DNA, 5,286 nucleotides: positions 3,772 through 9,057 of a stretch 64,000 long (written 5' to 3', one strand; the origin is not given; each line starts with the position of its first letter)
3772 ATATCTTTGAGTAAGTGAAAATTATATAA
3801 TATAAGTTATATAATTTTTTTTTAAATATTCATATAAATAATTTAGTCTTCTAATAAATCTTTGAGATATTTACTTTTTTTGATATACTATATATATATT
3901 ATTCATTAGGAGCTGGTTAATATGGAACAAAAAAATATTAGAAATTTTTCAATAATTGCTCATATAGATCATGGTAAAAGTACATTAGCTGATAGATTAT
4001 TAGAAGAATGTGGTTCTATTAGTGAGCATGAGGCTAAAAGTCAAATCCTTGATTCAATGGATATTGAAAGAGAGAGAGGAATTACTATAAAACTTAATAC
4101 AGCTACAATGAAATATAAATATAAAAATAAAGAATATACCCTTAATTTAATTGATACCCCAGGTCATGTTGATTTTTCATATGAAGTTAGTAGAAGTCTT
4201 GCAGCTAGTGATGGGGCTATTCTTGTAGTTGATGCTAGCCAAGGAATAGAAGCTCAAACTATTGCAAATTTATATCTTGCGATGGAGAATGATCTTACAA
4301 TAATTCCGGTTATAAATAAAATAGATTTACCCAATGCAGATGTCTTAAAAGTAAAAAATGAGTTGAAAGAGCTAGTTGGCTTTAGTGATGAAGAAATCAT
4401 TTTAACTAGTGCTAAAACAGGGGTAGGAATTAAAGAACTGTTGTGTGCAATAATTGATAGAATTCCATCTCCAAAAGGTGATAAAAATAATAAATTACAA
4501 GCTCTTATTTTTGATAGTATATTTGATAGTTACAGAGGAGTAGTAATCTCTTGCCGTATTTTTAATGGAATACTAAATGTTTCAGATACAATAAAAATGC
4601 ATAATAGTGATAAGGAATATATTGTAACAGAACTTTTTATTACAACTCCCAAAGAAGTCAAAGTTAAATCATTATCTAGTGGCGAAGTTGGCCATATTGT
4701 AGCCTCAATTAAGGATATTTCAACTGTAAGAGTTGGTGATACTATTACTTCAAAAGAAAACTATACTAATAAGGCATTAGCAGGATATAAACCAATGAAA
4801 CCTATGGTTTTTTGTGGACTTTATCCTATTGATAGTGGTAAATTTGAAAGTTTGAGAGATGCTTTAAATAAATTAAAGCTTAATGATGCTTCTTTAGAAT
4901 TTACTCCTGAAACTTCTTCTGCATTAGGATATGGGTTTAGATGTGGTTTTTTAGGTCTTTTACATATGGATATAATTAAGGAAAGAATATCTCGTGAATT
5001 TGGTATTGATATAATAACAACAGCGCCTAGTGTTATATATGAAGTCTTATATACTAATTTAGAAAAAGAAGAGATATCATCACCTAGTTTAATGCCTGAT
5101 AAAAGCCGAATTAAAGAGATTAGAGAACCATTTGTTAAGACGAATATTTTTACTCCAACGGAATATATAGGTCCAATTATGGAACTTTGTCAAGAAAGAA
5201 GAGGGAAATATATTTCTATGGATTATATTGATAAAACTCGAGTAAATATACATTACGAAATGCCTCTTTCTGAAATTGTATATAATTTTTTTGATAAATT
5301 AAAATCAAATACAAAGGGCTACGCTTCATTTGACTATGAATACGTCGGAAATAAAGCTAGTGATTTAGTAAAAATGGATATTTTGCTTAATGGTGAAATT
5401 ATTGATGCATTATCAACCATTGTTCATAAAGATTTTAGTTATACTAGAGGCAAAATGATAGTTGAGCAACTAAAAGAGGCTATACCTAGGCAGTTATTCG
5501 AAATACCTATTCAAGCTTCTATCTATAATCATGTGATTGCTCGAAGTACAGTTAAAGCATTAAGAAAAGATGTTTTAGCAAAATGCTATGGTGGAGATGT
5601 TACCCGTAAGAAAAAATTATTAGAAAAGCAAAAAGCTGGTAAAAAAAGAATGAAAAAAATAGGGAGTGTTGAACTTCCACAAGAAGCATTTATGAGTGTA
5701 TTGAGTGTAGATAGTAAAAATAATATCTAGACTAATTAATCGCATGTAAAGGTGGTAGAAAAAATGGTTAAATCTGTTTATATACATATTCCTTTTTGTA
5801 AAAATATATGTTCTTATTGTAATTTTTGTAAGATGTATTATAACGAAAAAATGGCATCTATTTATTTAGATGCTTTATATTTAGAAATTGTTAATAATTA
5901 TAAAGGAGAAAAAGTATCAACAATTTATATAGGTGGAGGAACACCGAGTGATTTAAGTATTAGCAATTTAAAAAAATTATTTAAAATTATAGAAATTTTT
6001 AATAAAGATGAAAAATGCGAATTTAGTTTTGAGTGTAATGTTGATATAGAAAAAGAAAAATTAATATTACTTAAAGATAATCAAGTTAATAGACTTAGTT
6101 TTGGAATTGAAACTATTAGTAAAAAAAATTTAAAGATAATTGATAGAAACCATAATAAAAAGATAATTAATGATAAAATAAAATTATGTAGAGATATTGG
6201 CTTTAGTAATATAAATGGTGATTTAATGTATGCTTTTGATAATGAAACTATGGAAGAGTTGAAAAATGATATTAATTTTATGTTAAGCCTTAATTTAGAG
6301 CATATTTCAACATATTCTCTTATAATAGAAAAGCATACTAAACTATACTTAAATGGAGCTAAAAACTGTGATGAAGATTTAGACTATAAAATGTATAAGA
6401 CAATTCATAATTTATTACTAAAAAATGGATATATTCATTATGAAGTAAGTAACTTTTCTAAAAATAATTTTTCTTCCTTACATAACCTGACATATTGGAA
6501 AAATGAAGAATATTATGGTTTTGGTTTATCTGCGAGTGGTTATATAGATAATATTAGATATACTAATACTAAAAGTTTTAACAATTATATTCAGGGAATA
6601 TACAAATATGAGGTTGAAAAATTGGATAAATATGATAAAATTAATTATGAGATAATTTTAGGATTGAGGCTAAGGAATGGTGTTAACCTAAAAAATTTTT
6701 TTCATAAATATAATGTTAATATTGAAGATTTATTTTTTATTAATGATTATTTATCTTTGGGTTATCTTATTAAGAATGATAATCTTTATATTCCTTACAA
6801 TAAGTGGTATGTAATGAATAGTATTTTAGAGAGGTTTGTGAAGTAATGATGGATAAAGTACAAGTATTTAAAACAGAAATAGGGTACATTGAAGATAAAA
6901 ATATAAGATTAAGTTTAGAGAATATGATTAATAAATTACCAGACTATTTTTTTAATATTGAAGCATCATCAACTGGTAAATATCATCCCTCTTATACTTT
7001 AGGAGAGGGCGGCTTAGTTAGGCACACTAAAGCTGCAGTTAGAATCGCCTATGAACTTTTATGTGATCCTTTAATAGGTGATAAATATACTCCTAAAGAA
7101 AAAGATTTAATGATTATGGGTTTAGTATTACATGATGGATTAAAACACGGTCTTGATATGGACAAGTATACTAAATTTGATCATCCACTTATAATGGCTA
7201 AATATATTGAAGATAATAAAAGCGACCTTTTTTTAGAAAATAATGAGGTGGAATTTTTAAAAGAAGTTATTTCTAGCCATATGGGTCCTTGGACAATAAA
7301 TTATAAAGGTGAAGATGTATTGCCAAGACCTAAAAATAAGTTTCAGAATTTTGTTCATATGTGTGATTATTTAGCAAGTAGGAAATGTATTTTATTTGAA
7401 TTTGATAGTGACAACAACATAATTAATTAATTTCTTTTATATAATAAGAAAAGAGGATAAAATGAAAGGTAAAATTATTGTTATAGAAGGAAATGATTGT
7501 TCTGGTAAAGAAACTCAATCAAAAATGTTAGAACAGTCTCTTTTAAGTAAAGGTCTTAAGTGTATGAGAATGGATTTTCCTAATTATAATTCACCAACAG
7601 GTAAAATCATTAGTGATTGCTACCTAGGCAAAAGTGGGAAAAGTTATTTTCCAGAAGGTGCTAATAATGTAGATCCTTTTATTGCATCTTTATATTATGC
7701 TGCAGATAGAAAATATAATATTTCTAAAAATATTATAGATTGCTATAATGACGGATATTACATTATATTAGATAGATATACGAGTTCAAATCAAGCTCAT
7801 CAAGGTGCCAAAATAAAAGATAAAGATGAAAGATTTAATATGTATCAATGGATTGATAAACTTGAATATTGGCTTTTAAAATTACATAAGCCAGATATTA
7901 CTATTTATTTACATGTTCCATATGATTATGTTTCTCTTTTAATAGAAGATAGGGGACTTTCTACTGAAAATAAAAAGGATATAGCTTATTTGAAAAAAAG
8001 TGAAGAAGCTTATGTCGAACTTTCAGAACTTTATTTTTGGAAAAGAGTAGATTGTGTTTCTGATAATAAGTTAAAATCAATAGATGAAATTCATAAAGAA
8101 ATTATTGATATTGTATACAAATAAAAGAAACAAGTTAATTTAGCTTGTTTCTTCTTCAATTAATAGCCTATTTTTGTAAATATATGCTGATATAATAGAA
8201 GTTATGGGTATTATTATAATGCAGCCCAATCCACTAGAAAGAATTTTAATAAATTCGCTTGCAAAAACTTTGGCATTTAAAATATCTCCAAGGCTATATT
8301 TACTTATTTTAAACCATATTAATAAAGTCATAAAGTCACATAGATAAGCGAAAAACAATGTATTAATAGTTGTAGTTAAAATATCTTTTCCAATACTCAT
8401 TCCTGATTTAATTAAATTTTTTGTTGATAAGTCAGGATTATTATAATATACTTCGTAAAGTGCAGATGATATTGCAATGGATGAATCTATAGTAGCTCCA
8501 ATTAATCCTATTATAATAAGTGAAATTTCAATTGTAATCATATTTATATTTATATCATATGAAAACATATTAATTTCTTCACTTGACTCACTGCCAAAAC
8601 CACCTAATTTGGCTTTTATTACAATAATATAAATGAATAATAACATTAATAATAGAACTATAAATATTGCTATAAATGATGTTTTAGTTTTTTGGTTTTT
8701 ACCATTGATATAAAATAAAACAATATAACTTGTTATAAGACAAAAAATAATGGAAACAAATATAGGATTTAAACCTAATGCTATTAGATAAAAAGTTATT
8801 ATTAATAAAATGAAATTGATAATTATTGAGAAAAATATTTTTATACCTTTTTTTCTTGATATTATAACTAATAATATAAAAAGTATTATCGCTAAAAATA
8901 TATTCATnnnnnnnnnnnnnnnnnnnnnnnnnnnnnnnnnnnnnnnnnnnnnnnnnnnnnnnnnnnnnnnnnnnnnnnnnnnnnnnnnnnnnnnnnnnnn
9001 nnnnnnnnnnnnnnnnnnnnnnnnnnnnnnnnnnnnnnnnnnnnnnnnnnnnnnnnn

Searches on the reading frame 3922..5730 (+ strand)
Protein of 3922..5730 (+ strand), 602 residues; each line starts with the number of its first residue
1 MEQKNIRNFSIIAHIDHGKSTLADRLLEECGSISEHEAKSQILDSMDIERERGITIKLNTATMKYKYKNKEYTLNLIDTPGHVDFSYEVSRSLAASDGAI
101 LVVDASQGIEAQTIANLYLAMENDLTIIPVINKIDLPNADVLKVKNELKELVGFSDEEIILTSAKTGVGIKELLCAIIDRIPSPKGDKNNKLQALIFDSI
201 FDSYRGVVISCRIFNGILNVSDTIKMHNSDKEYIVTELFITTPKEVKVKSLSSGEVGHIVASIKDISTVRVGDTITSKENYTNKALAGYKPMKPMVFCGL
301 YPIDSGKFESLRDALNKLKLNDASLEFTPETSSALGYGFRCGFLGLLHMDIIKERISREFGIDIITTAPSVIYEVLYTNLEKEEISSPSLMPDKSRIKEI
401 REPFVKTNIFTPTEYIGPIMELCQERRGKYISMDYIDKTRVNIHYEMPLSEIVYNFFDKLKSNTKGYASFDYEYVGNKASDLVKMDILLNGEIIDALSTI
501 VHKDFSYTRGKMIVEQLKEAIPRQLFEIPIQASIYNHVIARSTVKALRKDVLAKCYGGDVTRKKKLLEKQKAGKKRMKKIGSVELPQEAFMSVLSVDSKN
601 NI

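Call 5: search_protein_families(library=pfam, proteins=[window:3922-5730:+], max_evalue=0.01)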
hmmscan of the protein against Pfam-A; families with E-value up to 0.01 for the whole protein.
window:3922-5730:+ (602 aa): 11 families
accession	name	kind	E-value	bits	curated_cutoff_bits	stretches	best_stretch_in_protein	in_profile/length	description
PF00009.33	GTP_EFTU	-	5.7e-59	199.3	26.5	1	4-183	1-188/188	Elongation factor Tu GTP binding domain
PF06421.17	LepA_C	-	7.8e-49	164.7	29.7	1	489-594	1-106/107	GTP-binding protein LepA C-terminus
PF00679.30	EFG_C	-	1.5e-21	76.6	27.9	1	400-486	2-87/89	Elongation factor G C-terminus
PF03144.31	GTP_EFTU_D2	-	1e-07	32.7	30.3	1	206-276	1-73/73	Elongation factor Tu domain 2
PF00071.28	Ras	-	6e-07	29.6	21.6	1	52-181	28-160/162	Ras family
PF01926.29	MMR_HSR1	-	6.8e-06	26.6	21.9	1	17-133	10-113/113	50S ribosome-binding GTPase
PF14492.12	EFG_III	-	1.4e-05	25.5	27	1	293-366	3-73/75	Elongation Factor G, domain III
PF22042.2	EF-G_D2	-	0.00064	20.2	27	1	192-277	2-83/84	Elongation factor G domain 2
PF08477.19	Roc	-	0.0045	17.6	27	0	53-135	33-119/119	Ras of Complex, Roc, domain of DAPkinase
PF03193.22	RsgA_GTPase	-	0.0057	16.9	30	0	95-176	22-103/174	RsgA GTPase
PF09439.16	SRPRB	-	0.0096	15.7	25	0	60-105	36-82/178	Signal recognition particle receptor beta subunit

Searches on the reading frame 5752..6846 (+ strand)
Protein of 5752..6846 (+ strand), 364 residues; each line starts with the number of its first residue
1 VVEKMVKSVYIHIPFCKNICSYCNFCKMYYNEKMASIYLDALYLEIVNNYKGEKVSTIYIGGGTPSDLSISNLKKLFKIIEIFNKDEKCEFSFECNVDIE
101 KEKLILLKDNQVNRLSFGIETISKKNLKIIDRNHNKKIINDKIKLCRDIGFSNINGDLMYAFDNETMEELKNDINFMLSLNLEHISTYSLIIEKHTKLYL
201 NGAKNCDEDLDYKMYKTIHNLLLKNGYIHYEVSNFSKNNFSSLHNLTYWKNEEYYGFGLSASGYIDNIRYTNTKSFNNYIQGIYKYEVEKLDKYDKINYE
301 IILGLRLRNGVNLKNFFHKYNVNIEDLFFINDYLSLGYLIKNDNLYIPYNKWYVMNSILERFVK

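Call 5: search_protein_families(library=pfam, proteins=[window:5752-6846:+], max_evalue=0.01)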
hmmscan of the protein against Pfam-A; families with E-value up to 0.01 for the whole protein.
window:5752-6846:+ (364 aa): 2 families
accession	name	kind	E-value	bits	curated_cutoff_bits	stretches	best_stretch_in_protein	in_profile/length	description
PF04055.27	Radical_SAM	-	2.3e-21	77.1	29.5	1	10-176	1-165/166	Radical SAM superfamily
PF06969.22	HemN_C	-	0.00026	21.4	24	1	291-342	1-54/67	HemN C-terminal domain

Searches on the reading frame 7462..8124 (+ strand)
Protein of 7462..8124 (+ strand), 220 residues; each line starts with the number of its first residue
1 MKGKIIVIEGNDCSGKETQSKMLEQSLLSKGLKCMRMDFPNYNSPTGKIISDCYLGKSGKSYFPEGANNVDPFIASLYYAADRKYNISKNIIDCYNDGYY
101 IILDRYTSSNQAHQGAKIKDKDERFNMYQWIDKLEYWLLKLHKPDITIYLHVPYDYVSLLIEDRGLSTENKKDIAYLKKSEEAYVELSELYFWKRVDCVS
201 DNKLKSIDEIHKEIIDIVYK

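Call 5: search_protein_families(library=pfam, proteins=[window:7462-8124:+], max_evalue=0.01)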
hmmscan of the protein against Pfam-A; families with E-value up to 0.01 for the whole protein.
window:7462-8124:+ (220 aa): 2 families
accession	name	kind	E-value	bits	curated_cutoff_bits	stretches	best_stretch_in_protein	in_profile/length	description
PF02223.23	Thymidylate_kin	-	5.8e-21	75.5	27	1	8-214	1-185/185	Thymidylate kinase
PF01712.25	dNK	-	4.5e-07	30.3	27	1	6-215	1-195/203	Deoxynucleoside kinase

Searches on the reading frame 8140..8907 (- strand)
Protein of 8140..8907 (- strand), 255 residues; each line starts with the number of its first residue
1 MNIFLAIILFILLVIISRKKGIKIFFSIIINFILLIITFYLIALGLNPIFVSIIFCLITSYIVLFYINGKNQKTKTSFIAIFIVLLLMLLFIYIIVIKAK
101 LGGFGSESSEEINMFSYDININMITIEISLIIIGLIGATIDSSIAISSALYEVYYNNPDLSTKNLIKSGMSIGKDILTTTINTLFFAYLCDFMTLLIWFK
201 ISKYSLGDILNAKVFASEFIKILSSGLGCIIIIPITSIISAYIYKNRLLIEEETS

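Call 5: search_protein_families(library=pfam, proteins=[window:8140-8907:-], max_evalue=0.01)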
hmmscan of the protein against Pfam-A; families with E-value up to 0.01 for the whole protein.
window:8140-8907:- (255 aa): 1 family
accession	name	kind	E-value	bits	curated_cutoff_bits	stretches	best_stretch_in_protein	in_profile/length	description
PF07907.16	YibE_F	-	1.3e-64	218.5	27.2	1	3-241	2-240/241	YibE/F-like protein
